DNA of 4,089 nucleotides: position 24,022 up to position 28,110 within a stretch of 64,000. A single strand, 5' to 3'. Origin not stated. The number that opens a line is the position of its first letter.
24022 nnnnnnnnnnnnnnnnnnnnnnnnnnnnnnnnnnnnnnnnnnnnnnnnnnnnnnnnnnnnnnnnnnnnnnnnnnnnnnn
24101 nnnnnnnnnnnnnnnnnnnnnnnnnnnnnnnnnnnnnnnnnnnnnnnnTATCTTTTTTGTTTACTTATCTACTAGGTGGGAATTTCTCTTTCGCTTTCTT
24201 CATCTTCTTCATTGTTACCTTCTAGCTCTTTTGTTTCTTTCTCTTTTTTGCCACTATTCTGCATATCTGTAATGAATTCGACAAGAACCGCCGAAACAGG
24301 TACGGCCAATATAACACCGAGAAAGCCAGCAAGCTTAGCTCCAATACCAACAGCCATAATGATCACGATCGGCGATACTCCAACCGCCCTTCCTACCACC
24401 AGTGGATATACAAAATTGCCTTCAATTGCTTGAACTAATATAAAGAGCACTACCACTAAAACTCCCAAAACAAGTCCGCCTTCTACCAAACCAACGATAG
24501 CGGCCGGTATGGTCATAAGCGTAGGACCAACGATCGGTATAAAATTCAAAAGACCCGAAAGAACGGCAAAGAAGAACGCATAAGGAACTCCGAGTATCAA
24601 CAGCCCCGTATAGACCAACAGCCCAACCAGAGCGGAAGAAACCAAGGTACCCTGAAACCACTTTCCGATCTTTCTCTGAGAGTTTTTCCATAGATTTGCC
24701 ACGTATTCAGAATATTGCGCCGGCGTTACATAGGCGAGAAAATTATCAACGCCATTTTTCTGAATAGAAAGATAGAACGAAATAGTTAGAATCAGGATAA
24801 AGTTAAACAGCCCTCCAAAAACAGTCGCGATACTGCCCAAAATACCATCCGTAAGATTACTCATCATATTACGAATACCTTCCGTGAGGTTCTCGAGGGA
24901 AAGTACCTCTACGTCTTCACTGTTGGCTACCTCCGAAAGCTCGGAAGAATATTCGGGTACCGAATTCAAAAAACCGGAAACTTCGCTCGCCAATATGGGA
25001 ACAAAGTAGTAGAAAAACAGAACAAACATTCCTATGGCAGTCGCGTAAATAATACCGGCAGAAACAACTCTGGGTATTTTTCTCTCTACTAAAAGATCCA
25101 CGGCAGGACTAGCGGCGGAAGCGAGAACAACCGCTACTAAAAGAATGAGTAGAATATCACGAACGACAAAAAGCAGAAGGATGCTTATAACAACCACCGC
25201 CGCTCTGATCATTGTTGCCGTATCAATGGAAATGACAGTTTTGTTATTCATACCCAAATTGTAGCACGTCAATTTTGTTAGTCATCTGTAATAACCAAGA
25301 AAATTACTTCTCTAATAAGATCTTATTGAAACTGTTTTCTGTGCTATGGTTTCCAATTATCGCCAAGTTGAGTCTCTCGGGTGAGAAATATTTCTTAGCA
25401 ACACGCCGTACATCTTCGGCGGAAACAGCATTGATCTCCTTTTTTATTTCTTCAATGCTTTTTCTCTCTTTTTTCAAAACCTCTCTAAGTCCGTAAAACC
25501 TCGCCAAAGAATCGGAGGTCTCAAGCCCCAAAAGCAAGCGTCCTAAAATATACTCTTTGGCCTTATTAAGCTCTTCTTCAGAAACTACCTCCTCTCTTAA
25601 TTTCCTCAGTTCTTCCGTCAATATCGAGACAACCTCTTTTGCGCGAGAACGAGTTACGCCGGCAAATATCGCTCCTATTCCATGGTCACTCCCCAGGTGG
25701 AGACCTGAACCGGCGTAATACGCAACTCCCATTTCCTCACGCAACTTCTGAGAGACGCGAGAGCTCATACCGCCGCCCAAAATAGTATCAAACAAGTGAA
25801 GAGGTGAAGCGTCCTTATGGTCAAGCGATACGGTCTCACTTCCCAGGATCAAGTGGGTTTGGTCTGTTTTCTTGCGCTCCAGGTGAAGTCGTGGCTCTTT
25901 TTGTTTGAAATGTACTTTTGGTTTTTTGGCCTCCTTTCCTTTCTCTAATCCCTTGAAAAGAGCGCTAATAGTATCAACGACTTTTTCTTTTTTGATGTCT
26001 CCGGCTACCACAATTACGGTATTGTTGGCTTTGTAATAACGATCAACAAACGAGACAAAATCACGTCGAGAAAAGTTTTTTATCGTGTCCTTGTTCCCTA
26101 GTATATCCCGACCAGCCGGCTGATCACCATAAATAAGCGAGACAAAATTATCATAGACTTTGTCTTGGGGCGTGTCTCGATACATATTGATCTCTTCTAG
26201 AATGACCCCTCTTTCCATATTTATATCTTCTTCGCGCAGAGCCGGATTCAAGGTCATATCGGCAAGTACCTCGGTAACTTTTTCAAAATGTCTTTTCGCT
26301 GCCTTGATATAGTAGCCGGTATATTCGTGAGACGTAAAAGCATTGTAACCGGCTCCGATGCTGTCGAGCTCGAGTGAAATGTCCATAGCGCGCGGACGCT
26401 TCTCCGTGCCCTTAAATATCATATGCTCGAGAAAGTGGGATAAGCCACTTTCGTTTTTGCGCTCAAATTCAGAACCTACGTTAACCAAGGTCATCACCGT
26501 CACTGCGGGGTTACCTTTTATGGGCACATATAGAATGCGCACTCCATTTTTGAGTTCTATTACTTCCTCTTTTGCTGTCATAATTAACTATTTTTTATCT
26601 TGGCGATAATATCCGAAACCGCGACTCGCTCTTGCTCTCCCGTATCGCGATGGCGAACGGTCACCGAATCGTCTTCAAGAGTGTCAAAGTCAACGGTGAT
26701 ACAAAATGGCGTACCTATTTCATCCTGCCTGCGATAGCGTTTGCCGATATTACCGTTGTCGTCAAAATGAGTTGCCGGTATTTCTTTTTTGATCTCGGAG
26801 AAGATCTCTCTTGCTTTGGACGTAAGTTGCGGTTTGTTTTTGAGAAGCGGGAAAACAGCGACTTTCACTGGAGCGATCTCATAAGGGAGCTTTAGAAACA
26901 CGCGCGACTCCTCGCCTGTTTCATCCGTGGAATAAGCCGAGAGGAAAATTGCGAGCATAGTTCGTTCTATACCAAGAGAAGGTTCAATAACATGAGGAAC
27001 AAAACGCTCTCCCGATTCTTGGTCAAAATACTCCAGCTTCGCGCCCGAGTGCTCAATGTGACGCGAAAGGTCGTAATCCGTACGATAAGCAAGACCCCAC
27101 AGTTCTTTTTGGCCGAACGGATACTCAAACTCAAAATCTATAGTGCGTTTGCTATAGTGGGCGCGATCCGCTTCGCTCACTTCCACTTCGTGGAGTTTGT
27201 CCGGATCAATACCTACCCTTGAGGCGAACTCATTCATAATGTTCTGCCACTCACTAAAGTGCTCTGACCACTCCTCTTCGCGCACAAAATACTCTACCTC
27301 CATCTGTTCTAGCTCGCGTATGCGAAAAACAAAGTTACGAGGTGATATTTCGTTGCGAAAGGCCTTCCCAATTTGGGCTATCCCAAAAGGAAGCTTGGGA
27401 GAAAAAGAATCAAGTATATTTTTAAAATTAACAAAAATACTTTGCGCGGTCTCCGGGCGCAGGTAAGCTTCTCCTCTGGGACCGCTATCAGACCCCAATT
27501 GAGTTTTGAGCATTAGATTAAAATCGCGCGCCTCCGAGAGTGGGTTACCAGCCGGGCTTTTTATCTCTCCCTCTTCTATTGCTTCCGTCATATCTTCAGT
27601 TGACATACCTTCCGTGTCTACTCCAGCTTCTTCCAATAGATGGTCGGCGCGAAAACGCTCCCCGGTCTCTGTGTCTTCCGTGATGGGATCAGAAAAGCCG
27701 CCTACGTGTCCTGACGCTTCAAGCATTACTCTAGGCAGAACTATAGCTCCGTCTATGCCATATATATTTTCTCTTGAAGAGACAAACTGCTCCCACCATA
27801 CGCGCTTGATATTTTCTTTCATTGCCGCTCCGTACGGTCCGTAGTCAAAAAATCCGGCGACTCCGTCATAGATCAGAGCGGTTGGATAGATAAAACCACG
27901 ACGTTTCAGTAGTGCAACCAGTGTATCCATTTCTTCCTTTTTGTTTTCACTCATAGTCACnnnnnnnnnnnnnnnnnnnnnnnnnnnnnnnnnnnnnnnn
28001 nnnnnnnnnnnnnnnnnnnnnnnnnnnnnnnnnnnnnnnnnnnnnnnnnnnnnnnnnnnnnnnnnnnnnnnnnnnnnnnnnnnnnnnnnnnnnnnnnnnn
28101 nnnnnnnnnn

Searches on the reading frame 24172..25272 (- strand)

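Call 60: search_protein_families(library=pfam, proteins=[window:24172-25272:-], max_evalue=0.00001)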
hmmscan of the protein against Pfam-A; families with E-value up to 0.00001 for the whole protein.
window:24172-25272:- (366 aa): 1 family
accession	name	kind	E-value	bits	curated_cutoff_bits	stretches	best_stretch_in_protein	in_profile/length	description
PF01594.21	AI-2E_transport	-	2e-65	221.5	34.3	1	25-337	6-326/327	AI-2E family transporter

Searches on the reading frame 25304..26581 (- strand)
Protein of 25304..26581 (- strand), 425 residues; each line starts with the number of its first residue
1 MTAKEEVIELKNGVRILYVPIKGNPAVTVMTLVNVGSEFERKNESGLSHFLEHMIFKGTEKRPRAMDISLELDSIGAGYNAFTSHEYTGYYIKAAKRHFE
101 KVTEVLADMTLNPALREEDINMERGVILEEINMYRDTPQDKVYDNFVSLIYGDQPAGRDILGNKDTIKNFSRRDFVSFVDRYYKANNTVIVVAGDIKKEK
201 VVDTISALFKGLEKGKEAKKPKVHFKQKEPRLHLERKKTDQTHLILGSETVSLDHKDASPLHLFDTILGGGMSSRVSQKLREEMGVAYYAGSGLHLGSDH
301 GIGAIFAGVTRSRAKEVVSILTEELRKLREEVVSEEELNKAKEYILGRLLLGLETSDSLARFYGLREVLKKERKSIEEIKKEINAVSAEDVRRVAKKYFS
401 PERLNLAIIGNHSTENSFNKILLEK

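Call 60: search_protein_families(library=pfam, proteins=[window:25304-26581:-], max_evalue=0.00001)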
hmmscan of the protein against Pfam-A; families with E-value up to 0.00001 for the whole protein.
window:25304-26581:- (425 aa): 2 families
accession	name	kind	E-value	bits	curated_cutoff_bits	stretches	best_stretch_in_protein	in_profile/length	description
PF05193.26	Peptidase_M16_C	-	4.1e-43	147.8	23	1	169-343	1-179/181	Peptidase M16 inactive domain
PF00675.25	Peptidase_M16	-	1e-36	126.5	22.3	1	23-162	9-147/149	Insulinase (Peptidase family M16)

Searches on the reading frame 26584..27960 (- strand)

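Call 60: search_protein_families(library=pfam, proteins=[window:26584-27960:-], max_evalue=0.00001)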
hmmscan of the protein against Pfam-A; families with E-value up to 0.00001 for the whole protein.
window:26584-27960:- (458 aa): 2 families
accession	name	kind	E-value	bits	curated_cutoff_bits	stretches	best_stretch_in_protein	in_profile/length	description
PF03129.25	HGTP_anticodon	-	1.2e-24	86.7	21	1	366-457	1-93/94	Anticodon binding domain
PF00587.30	tRNA-synt_2b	-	3.1e-14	53.9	29.3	1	164-338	10-175/179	tRNA synthetase class II core domain (G, H, P, S and T)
